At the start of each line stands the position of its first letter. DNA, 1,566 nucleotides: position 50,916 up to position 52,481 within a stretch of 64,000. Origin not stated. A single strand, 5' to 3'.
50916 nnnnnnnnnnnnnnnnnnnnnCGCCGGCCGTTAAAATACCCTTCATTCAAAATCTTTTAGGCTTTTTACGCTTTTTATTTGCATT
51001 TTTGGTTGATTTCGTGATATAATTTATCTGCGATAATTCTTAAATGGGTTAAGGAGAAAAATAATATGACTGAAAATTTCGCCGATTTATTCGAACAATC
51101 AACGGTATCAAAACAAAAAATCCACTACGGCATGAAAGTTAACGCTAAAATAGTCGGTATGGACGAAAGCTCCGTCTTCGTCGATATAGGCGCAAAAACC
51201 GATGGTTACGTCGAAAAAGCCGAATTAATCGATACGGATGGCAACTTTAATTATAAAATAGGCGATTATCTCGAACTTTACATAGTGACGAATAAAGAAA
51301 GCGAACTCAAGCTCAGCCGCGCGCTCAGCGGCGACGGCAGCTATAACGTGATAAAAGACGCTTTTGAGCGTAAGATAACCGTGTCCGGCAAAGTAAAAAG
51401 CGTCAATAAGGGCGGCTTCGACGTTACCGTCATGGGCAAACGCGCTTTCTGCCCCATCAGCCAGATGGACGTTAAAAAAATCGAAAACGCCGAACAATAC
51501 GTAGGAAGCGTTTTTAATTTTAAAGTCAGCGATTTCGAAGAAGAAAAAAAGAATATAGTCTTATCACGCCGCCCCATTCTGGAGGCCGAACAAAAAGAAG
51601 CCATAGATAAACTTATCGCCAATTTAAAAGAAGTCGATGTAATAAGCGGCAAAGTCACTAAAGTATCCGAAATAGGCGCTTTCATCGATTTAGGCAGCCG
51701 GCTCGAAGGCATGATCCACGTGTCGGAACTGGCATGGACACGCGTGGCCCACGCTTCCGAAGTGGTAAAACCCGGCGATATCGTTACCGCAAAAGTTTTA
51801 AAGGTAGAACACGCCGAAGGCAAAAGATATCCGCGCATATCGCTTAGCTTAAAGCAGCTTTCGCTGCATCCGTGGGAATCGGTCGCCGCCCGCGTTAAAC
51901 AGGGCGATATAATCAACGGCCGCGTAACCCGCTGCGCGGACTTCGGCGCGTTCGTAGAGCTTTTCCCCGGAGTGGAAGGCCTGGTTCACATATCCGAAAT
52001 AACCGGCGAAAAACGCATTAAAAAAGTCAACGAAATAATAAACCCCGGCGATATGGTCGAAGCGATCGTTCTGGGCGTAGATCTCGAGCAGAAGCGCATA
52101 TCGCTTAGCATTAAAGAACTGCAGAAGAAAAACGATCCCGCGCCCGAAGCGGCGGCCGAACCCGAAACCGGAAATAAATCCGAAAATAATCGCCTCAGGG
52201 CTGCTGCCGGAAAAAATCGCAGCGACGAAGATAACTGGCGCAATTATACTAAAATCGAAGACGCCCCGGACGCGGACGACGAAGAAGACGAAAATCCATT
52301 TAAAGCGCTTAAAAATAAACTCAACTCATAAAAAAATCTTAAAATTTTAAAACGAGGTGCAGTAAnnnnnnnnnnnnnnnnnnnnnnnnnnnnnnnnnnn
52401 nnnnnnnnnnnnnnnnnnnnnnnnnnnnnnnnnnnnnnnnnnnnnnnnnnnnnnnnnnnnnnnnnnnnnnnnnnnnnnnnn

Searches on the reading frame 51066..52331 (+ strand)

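Call 14: search_protein_families(library=ncbifam, proteins=[window:51066-52331:+])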
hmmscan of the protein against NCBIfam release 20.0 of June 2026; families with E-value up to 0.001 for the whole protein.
window:51066-52331:+ (421 aa): 33 families (the best 25 are shown)
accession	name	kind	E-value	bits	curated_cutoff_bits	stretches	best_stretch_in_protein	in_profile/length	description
NF010379.0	PRK13806.1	equivalog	1.2e-134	449.7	648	1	2-367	14-378/491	30S ribosomal protein S1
NF005208.0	PRK06676.1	equivalog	7.4e-104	347.8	368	1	5-372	2-370/391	30S ribosomal protein S1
NF004952.0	PRK06299.1-2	equivalog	9.6e-100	334.5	524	1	3-354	31-378/580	30S ribosomal protein S1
NF000907.0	PRK00087.1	equivalog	1.5e-90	304.3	624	1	10-368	291-651/671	bifunctional 4-hydroxy-3-methylbut-2-enyl diphosphate reductase/30S ribosomal protein S1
TIGR00717.1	rpsA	equivalog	3.9e-84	283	577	1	3-364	1-355/516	30S ribosomal protein S1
NF004954.0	PRK06299.1-4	equivalog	1.1e-83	281.3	727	1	1-371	1-366/560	30S ribosomal protein S1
NF004953.0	PRK06299.1-3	equivalog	3.6e-81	273.2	720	1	14-354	38-373/580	30S ribosomal protein S1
NF004955.0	PRK06299.1-5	equivalog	3.6e-77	259.9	878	1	2-354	9-358/566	30S ribosomal protein S1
NF004951.0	PRK06299.1-1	equivalog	9.8e-74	248.7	918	1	1-371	1-366/556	30S ribosomal protein S1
NF005911.0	PRK07899.1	equivalog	1.7e-66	224.9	691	1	21-359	35-372/486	30S ribosomal protein S1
NF004956.0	PRK06299.1-6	equivalog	1.9e-52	178.6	711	1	3-355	15-361/554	30S ribosomal protein S1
NF005973.0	PRK08059.1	equivalog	8e-40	135.8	148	2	275-372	3-85/123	S1 domain-containing post-transcriptional regulator GSP13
NF040579.1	S1_dom_CvfD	subfamily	8.3e-39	132.3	117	2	278-368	2-91/113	CvfD/Ygs/GSP13 family RNA-binding post-transcriptional regulator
TIGR03591.1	polynuc_phos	equivalog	6.8e-34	117.3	525.05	2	272-351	611-688/689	polyribonucleotide nucleotidyltransferase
NF008805.1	PRK11824.1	equivalog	1e-32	113.4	471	2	271-351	604-682/683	polyribonucleotide nucleotidyltransferase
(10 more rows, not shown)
